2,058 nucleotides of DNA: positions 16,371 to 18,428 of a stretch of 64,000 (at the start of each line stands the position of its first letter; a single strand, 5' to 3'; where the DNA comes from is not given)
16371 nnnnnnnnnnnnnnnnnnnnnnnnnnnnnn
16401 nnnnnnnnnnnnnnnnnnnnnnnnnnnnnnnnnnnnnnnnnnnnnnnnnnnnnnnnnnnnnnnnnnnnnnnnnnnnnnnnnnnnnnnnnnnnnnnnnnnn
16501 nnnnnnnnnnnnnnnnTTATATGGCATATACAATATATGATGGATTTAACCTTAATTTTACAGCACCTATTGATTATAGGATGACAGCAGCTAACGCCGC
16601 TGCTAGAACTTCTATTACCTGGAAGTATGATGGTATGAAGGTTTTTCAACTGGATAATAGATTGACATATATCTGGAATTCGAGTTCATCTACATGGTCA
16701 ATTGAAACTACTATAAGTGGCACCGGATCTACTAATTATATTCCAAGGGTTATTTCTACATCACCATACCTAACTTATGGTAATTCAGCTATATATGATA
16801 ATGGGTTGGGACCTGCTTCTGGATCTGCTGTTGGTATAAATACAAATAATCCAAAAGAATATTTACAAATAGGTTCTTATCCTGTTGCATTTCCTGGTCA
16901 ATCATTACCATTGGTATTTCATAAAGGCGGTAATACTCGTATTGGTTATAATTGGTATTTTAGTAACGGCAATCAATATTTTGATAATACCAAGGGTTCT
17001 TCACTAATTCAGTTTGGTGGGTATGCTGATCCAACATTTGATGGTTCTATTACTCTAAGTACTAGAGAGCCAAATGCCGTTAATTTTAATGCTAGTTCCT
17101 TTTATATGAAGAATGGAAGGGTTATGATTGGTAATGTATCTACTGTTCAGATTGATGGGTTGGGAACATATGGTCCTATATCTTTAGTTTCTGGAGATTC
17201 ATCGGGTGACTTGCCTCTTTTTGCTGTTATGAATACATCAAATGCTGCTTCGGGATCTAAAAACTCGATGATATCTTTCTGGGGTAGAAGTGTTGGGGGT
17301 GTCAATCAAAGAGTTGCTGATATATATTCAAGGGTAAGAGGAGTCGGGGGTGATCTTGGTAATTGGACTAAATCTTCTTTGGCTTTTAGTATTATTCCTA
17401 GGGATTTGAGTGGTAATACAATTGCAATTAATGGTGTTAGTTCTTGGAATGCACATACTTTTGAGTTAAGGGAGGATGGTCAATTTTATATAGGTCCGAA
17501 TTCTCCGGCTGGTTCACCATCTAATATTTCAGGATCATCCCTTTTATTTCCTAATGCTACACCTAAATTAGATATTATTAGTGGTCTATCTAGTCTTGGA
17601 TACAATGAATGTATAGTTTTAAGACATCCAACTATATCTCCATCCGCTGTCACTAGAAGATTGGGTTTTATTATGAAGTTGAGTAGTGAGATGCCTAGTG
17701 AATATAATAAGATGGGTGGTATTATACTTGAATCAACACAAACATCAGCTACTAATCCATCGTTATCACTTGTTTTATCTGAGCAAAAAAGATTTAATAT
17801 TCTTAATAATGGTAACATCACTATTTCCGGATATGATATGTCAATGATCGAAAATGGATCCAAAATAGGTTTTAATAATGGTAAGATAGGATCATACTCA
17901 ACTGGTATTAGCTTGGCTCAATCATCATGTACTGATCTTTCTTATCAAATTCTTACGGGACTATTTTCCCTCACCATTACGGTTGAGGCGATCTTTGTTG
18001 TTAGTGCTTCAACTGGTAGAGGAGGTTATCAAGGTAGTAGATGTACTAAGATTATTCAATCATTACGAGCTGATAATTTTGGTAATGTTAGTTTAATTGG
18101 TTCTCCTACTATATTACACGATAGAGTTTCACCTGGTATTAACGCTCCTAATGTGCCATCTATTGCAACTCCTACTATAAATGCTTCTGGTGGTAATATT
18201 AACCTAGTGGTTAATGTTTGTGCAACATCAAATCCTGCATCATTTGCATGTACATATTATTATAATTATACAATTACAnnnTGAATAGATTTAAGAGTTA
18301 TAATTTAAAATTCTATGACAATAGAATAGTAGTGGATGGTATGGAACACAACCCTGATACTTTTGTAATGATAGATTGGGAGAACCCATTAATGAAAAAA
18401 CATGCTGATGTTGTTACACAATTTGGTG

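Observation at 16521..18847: GAMT/Rmt2-family guanidino N-methyltransferase translationally coupled to the fibre gene cluster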

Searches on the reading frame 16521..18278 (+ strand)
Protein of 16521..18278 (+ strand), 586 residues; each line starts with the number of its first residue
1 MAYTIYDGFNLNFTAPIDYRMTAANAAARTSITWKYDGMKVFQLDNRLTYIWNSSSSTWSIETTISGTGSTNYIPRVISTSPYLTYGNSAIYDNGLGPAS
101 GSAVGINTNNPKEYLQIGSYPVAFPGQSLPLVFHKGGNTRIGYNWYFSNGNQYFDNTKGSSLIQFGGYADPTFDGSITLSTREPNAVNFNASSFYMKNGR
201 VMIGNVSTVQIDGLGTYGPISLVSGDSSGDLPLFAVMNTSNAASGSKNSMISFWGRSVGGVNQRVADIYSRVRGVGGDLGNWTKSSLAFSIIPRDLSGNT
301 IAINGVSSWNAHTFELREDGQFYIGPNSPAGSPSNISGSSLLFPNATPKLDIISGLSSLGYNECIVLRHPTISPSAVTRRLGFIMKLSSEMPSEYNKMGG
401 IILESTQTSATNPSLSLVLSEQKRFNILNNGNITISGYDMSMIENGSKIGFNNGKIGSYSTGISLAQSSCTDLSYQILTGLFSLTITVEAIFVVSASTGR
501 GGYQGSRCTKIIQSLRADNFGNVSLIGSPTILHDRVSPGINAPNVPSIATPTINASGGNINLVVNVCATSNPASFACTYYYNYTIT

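Call 3: search_protein_families(library=pfam, proteins=[window:16521-18278:+], max_evalue=1)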
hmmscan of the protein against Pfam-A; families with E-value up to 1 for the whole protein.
window:16521-18278:+ (586 aa): 0 families

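Call 4: search_protein_families(library=phrogs, proteins=[window:16521-18278:+], max_evalue=0.01)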
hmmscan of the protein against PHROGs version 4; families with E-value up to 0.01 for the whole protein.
window:16521-18278:+ (586 aa): 0 families

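Call 40: find_homologous_proteins(query=window:16521-18278:+, max_evalue=0.001)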
Query window:16521-18278:+ (586 aa): 33 proteins with E <= 0.001 among 8000 candidates.
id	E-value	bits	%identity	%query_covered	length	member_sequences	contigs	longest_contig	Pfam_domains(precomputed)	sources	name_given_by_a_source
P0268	1.5e-284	963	77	100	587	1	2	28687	-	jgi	jgi:hypothetical protein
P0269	1.3e-185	636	56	100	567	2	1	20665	-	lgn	-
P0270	4.8e-150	519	62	73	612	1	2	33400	-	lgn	-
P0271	5.8e-135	469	57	73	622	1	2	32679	-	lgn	-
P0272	7.4e-129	449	56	73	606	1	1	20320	-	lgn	-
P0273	4.9e-99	350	47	73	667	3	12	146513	-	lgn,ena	-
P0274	1.4e-91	326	46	72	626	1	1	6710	-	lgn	-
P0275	2.1e-88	315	42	74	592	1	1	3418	-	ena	-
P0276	3.6e-72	262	49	39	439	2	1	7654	-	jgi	jgi:hypothetical protein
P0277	1.6e-64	236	49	39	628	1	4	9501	-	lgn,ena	-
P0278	1.1e-54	204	39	85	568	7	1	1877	-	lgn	-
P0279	1.3e-54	204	39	77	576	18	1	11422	-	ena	-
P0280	6.4e-52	195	40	77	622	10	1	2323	-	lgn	-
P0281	8.6e-51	191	50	31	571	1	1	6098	-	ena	-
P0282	5.3e-49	185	52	35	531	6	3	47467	-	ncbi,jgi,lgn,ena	-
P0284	1.5e-43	167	51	35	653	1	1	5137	PF13884.12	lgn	-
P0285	4.4e-40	156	56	28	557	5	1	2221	PF13884.12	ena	-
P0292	2.6e-23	100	48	20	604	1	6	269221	PF13884.12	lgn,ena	-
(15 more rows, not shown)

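Call 41: find_encoding_contigs(protein=P0273, flank=7000, max_places=3)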
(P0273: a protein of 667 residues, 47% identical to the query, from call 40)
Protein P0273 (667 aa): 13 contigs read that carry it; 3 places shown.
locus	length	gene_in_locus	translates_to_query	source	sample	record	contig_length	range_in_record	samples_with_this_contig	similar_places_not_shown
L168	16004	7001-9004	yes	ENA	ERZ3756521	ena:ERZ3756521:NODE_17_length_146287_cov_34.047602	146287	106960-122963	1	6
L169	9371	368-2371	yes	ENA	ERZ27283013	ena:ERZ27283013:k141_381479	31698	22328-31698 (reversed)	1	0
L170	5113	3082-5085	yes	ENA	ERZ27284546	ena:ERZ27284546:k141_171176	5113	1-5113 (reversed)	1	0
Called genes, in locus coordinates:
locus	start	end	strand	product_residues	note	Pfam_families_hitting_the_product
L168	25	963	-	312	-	-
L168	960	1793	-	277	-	PF13489:Methyltransf_23 (weak), PF13847:Methyltransf_31 (faint), PF08242:Methyltransf_12 (weak), PF13649:Methyltransf_25 (faint)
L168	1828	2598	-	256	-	-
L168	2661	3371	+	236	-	PF03602:Cons_hypoth95 (faint), PF01555:N6_N4_Mtase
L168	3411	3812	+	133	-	-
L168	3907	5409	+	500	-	-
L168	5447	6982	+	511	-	-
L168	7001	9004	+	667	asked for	-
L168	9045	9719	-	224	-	-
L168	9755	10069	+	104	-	-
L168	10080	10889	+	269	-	PF00722:Glyco_hydro_16, PF26113:GH16_XgeA (weak)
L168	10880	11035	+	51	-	-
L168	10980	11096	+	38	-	-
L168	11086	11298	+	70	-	PF07068:Gp23 (weak)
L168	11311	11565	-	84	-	-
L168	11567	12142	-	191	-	PF19174:DUF5856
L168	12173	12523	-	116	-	-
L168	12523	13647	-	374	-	-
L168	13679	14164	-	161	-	-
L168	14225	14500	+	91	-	-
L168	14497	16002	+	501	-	-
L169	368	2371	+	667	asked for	-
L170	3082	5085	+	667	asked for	-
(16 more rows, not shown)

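Call 42: find_encoding_contigs(protein=P0268, flank=7000, max_places=2)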
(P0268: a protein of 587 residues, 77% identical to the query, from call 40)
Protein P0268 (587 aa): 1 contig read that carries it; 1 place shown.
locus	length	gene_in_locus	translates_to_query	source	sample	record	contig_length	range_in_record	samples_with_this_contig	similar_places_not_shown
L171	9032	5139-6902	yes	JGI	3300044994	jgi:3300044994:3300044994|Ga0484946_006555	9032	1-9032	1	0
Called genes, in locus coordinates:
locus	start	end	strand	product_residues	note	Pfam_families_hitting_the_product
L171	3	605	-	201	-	?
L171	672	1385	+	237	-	PF03602:Cons_hypoth95 (faint), PF01555:N6_N4_Mtase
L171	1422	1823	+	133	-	-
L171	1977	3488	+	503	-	-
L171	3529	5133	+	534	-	-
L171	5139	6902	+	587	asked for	-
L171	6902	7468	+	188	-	PF27704:GuanidinoAc_N-MeTrfase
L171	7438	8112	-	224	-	-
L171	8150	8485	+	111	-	-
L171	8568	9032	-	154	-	?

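Call 43: find_encoding_contigs(protein=P0270, flank=7000, max_places=2)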
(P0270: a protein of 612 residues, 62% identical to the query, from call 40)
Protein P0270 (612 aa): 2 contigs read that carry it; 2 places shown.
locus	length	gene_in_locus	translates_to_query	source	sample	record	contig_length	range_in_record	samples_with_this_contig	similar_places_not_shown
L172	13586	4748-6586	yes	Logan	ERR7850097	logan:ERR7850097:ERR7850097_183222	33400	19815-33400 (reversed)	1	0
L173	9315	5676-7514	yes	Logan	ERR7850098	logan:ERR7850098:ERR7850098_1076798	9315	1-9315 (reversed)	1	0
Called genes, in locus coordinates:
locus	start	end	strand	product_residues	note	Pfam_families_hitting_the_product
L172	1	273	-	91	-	?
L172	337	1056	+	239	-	PF03602:Cons_hypoth95 (faint), PF01555:N6_N4_Mtase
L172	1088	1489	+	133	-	-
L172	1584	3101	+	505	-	-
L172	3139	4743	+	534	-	-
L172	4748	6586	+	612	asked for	-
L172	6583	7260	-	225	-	-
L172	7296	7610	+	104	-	-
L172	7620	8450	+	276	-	PF00722:Glyco_hydro_16, PF26113:GH16_XgeA (weak)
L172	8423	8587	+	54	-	-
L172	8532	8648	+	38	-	-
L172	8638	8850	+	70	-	-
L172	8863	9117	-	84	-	-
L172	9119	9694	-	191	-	PF19174:DUF5856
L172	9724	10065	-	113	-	-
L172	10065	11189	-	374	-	-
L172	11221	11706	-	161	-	-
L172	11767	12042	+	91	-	-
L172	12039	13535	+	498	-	-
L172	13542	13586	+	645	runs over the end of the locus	PF12796:Ank_2 (faint)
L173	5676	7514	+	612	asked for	-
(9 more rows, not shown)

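Call 44: find_encoding_contigs(protein=P0269, flank=6000, max_places=2)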
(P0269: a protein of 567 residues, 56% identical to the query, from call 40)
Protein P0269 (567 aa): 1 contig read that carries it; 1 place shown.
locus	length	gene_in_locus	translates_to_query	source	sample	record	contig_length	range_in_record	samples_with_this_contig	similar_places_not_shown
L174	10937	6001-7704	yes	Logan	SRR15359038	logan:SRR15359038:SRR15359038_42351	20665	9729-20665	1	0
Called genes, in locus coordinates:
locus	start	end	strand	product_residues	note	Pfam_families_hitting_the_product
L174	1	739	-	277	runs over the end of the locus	PF08242:Methyltransf_12 (faint), PF13847:Methyltransf_31 (weak)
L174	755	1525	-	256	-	-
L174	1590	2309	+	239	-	PF03602:Cons_hypoth95 (faint), PF01555:N6_N4_Mtase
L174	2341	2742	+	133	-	-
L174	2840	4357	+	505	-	-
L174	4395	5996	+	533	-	-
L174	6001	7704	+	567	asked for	-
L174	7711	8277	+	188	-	PF27704:GuanidinoAc_N-MeTrfase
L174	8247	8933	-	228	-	-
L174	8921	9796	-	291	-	PF05265:DUF723, PF14311:DUF4379 (faint), PF05265:DUF723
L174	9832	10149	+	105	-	-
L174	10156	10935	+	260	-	?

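Call 49: find_encoding_contigs(protein=P0271, flank=4000, max_places=1)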
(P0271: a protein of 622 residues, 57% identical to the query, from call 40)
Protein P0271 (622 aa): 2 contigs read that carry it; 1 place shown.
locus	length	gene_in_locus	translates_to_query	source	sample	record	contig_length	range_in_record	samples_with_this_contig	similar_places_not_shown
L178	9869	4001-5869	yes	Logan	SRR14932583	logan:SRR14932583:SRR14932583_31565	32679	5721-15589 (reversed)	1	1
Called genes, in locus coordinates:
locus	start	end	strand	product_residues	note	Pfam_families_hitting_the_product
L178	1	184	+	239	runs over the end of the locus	PF03602:Cons_hypoth95 (faint), PF01555:N6_N4_Mtase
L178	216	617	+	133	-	-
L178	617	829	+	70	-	-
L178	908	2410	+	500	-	-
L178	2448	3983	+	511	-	-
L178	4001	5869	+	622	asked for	-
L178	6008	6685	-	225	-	-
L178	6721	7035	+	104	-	-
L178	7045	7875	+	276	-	PF00722:Glyco_hydro_16, PF26113:GH16_XgeA (weak)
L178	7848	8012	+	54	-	-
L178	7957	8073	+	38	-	-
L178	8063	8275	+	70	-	PF07068:Gp23 (weak)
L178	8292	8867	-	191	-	PF19174:DUF5856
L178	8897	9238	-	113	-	-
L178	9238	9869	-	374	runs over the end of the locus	-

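Call 50: find_encoding_contigs(protein=P0272, flank=4000, max_places=1)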
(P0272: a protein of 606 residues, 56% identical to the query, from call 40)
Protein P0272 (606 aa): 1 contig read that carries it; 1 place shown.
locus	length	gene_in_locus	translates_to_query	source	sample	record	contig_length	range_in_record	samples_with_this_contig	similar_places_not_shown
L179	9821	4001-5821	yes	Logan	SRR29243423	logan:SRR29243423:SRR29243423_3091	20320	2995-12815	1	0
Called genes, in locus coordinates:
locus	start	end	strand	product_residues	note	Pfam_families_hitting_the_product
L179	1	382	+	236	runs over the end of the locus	PF03602:Cons_hypoth95 (faint), PF01555:N6_N4_Mtase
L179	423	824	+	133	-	-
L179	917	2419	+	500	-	-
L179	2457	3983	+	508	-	-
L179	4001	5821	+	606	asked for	-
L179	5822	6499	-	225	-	-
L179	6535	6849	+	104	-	-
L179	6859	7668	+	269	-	PF00722:Glyco_hydro_16, PF26113:GH16_XgeA (weak)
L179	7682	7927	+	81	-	-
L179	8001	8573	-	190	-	PF19174:DUF5856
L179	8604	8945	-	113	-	-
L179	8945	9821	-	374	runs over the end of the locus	-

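Call 57: search_dna_similar(query=window:16521-18278:+, collection=phages, mode=protein, max_evalue=0.001, max_rows=25)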
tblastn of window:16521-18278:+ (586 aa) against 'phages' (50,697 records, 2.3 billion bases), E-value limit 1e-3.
Records with a match: 1; places in all: 1; records where one place covers at least 80% of the query: 0.
Best place of each record, by identity: <60% 1.
By first word of the organism name: uncultured 1.
By host as written in the record: - 1.
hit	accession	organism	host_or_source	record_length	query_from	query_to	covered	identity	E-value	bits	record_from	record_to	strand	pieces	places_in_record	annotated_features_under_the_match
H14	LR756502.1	uncultured phage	metagenomic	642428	1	119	20%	42.0%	2e-11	74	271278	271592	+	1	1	record has no annotation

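Call 66: predict_structure(alignment_id=A2)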
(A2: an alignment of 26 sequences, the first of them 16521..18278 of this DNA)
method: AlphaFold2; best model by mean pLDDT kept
length: 586 residues; sequences in the alignment: 26
mean_pLDDT: 53.5   pTM: 0.30
mean pLDDT of the five models: 53.5, 53.3, 47.9, 47.4, 43.0
residues with pLDDT >= 90: 2; 70-90: 139; 50-70: 122; < 50: 323
segments of 3 or more residues with pLDDT < 50: 1-19, 64-138, 143-154, 168-173, 186-249, 255-264, 270-285, 296-298, 303-312, 327-348, 354-363, 368-399, 403-414, 419-424, 429-432, 436-455
pLDDT, mean of each block of 10 residues (from residue 1): 34 38 77 76 72 83 45 32 35 40 40 41 41 46 44 48 54 53 47 39 37 36 38 43 40 48 49 39 47 52 45 55 52 40 46 48 47 39 43 40 42 48 49 44 34 54 87 81 79 78 74 84 81 64 71 82 87 85 74
secondary structure, 60 per line:
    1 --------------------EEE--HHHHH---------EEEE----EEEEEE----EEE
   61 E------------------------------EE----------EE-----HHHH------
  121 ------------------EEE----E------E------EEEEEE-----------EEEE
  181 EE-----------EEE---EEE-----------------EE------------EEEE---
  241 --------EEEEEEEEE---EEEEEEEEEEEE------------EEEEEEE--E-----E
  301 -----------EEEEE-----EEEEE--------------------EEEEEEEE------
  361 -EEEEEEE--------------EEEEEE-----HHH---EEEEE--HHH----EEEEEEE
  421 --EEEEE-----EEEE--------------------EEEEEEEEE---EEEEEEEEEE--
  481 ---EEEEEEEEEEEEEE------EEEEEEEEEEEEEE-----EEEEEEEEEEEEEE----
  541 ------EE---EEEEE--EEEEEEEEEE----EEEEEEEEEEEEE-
elements in order: E21-23 H26-30 E40-43 E48-53 E58-61 H111-114 E139-141 E160-165 E177-182 E194-196 E200-202 E234-237 E249-257 E261-272 E285-291 E312-316 E322-326 E347-354 E362-368 E383-388 E400-404 E414-420 E423-427 E433-436 E457-465 E469-478 E484-497 E504-517 E523-536 E552-556 E559-568 E573-585

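Call 70: fold_search(model_id=the predicted structure, library=pdb)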
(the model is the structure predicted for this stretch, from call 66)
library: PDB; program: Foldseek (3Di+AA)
matches with E <= 10: 1022; with E <= 0.001: 5
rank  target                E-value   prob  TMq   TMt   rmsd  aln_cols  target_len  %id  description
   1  6e1r_B                7.7e-05  0.99  0.11  0.11  12.1       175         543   15  Crystal structure of the Acinetobacter phage vB_ApiP_P1 tailspike protein (released 2019-07-17)
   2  6e1r_A                9.0e-05  0.98  0.10  0.10  12.2       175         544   15  Crystal structure of the Acinetobacter phage vB_ApiP_P1 tailspike protein (released 2019-07-17)
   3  9f4a_LA               1.9e-04  1.00  0.13  0.21  10.8       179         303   14  Interface between baseplate cup and extended tail tube/sheath of Klebsiella phage KP1 variant vB_Kpn_Lilla1 (released 2025-05-14)
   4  8u10_1                4.5e-04  0.35  0.09  0.11  24.4       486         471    9  In situ cryo-EM structure of bacteriophage P22 gp1:gp4:gp5:gp10:gp9 N-term complex in conformation 1 at 3.2A resolutio (released 2023-11-22)
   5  7xy1_A                9.9e-04  0.99  0.13  0.15   9.3       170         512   13  Cryo-EM structure of Klebsiella phage Kp9 type I tail fiber gp42 in vitro (released 2023-06-07)
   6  5w5p                  1.2e-03  0.92  0.10  0.10  12.2       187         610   11  Crystal structure of Acinetobacter baumannii phage AM24 tailspike protein (released 2018-12-19)
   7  9vzi_B                2.4e-03  1.00  0.11  0.38   7.2       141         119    7  Cyanopodophage Pan3 Needle (released 2025-11-26)
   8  1qex_A                3.5e-03  0.97  0.12  0.21  11.5       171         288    8  BACTERIOPHAGE T4 GENE PRODUCT 9 (GP9), THE TRIGGER OF TAIL CONTRACTION AND THE LONG TAIL FIBERS CONNECTOR (released 1999-10-05)
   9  8pdz_A                8.9e-03  0.47  0.08  0.28  14.3       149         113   13  Recombinant Ena3A L-Type endospore appendages (released 2023-11-08)
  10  8xck_F                1.2e-02  0.21  0.07  0.11  20.4       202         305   15  Closed state of central tail fiber of bacteriophage lambda (released 2024-05-01)
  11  2df7_F                1.3e-02  0.05  0.05  0.06  25.6       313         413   10  Crystal structure of infectious bursal disease virus VP2 subviral particle (released 2006-06-27)
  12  2df7_C                1.4e-02  0.08  0.06  0.08  21.1       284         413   12  Crystal structure of infectious bursal disease virus VP2 subviral particle (released 2006-06-27)
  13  7vrn_B                1.5e-02  0.10  0.07  0.08  20.3       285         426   12  Structure of infectious bursal disease virus Gt strain (released 2022-03-30)
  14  7vrp_J                1.7e-02  0.04  0.05  0.06  25.9       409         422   11  Structure of infectious bursal disease virus Gx strain (released 2022-03-30)
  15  2df7_H                1.8e-02  0.08  0.06  0.08  21.2       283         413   14  Crystal structure of infectious bursal disease virus VP2 subviral particle (released 2006-06-27)
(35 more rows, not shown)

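Call 72: search_protein_families(library=pfam, proteins=[P0284, P0285, P0292], max_evalue=0.001)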
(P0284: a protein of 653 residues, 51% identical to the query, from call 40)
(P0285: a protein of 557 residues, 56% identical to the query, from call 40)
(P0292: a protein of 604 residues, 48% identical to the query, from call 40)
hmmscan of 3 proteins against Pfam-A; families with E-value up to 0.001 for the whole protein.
P0284 (653 aa): 1 family
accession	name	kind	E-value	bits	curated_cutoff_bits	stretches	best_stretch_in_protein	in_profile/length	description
PF13884.11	Peptidase_S74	-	9e-09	35.9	22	1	471-529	1-58/58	Chaperone of endosialidase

P0285 (557 aa): 1 family
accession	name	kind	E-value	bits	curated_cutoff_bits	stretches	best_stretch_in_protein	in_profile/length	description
PF13884.11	Peptidase_S74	-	4.9e-14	52.8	22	1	434-484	1-56/58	Chaperone of endosialidase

P0292 (604 aa): 1 family
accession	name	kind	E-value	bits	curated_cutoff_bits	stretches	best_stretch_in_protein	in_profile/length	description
PF13884.11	Peptidase_S74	-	2.1e-11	44.4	22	1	510-564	1-57/58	Chaperone of endosialidase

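Call 84: search_protein_families(library=ncbifam, proteins=[window:16521-18278:+], max_evalue=0.01)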
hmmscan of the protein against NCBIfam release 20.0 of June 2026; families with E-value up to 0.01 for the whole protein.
window:16521-18278:+ (586 aa): 0 families
